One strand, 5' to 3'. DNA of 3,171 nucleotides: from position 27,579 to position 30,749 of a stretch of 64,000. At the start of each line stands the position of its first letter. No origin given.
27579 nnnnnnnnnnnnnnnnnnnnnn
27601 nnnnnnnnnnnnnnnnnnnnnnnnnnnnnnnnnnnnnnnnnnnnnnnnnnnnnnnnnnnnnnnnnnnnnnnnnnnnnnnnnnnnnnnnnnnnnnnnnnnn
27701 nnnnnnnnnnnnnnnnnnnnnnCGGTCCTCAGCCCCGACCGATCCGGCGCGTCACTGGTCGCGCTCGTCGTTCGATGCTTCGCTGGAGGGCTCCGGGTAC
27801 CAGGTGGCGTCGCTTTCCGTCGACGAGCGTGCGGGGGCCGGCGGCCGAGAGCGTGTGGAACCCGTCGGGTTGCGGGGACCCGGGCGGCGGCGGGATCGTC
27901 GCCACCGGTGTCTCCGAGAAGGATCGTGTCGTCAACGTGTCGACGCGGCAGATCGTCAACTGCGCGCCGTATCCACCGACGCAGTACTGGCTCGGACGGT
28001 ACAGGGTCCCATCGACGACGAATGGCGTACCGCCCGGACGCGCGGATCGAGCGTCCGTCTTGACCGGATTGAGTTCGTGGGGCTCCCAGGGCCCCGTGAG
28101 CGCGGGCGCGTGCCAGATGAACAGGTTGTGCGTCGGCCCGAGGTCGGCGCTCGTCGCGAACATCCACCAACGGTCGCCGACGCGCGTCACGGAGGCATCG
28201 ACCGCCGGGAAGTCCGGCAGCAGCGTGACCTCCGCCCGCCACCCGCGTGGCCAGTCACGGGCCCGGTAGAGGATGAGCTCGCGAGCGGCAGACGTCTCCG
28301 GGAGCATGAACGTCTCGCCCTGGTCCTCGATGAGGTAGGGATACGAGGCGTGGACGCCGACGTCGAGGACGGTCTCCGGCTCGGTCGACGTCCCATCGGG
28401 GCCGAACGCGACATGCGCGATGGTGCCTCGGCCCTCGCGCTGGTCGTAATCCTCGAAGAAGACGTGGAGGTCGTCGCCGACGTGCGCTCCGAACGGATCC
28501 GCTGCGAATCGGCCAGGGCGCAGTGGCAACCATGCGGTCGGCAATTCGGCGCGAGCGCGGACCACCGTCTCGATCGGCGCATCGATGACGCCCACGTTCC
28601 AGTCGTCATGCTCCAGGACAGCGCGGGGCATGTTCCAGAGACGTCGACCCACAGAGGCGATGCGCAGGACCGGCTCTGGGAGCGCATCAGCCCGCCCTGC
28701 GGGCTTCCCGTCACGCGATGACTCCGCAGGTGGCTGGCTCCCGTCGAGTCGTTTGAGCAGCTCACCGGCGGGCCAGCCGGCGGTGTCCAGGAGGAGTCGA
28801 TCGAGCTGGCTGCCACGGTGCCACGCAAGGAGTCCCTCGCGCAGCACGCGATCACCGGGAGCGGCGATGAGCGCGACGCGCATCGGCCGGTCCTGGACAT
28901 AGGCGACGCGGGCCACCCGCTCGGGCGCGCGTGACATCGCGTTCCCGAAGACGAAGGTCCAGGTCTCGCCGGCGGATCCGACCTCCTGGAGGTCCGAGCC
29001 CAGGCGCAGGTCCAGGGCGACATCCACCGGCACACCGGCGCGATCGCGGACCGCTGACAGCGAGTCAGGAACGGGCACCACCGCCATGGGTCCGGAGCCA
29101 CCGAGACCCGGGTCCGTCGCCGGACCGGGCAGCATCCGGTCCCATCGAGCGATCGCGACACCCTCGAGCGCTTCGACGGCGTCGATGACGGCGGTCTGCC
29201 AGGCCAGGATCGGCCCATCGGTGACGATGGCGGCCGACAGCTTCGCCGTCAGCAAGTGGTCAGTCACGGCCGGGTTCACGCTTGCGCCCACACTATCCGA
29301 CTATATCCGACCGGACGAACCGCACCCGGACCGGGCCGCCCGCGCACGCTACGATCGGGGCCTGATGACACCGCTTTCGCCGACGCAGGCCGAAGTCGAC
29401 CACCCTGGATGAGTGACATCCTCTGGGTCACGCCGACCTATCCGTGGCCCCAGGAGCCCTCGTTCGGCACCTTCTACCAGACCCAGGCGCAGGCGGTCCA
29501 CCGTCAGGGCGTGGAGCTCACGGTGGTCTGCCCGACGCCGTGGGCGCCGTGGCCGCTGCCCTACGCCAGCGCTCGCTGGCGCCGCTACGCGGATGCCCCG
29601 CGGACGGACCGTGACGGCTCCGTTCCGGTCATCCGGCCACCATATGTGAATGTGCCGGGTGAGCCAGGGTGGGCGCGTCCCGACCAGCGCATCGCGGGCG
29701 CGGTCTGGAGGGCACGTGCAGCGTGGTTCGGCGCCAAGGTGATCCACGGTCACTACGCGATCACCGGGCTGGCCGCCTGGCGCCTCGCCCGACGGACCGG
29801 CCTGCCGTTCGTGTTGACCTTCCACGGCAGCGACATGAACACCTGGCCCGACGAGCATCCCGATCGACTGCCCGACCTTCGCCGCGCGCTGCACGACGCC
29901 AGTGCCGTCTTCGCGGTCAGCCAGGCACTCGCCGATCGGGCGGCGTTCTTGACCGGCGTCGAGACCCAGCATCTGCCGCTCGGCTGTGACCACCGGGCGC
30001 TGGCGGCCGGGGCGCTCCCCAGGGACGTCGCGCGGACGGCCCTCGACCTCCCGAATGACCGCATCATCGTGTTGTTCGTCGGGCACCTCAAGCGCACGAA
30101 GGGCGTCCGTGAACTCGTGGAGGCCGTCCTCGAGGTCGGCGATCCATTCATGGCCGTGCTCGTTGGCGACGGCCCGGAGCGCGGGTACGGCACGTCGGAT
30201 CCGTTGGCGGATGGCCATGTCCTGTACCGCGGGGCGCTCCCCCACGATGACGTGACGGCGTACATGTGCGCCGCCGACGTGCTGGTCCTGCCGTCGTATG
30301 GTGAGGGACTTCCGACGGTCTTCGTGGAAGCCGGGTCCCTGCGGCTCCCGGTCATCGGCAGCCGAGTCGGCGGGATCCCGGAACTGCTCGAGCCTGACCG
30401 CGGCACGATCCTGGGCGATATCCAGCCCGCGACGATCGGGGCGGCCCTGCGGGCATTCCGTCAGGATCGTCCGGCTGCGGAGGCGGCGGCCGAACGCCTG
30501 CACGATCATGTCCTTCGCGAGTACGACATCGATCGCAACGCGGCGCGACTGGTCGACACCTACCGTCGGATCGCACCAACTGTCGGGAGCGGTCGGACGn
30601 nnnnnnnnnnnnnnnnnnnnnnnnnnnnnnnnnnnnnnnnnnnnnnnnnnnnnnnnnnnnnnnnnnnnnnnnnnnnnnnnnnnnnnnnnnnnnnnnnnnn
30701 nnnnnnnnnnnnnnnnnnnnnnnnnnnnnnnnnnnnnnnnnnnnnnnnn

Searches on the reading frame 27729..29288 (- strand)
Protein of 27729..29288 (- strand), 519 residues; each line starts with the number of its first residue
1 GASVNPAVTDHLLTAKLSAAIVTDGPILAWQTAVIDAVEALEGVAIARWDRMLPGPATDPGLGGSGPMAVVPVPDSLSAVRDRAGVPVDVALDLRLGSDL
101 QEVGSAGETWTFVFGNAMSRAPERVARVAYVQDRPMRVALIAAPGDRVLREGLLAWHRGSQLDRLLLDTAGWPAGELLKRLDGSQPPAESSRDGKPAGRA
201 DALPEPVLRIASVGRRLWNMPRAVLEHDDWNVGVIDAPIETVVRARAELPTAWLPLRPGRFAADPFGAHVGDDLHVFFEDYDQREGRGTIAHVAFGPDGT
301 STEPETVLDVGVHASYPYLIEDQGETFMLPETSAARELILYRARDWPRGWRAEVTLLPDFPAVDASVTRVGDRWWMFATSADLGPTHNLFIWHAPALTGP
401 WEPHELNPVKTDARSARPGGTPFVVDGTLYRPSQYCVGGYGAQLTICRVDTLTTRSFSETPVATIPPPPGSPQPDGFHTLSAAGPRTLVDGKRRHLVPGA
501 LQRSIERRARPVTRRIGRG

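Call 49: search_protein_families(library=pfam, proteins=[window:27729-29288:-], max_evalue=0.0001)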
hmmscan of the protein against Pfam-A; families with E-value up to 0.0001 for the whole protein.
window:27729-29288:- (519 aa): 1 family
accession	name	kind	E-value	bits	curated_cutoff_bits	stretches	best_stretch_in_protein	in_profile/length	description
PF24793.1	GINT1_N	-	5.5e-38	131.1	27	1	258-463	56-266/304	Glucosamine inositolphosphorylceramide transferase 1, N-terminal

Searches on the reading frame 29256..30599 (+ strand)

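Call 49: search_protein_families(library=pfam, proteins=[window:29256-30599:+], max_evalue=0.0001)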
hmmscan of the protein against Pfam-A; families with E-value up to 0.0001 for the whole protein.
window:29256-30599:+ (448 aa): 7 families
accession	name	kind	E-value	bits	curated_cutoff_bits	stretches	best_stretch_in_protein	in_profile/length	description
PF13692.12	Glyco_trans_1_4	-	3.8e-21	76.3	27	1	271-397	3-135/142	Glycosyl transferases group 1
PF00534.26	Glycos_transf_1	-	2.3e-20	73.3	26.4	1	259-412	5-166/172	Glycosyl transferases group 1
PF13439.12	Glyco_transf_4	-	2.5e-15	57.3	28.5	1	75-235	9-154/170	Glycosyltransferase Family 4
PF13579.12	Glyco_trans_4_4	-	3.9e-13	50.5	29.7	1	76-235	9-147/158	Glycosyl transferase 4-like domain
PF13524.12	Glyco_trans_1_2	-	3.7e-08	33.9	25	1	300-433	17-143/144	Glycosyl transferase-like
PF20706.3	GT4-conflict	-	5.1e-07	29.5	26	1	157-431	79-384/385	Family 4 Glycosyltransferase in conflict systems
PF13477.12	Glyco_trans_4_2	-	7.8e-06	26.5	23.4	0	162-219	77-136/139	Glycosyl transferase 4-like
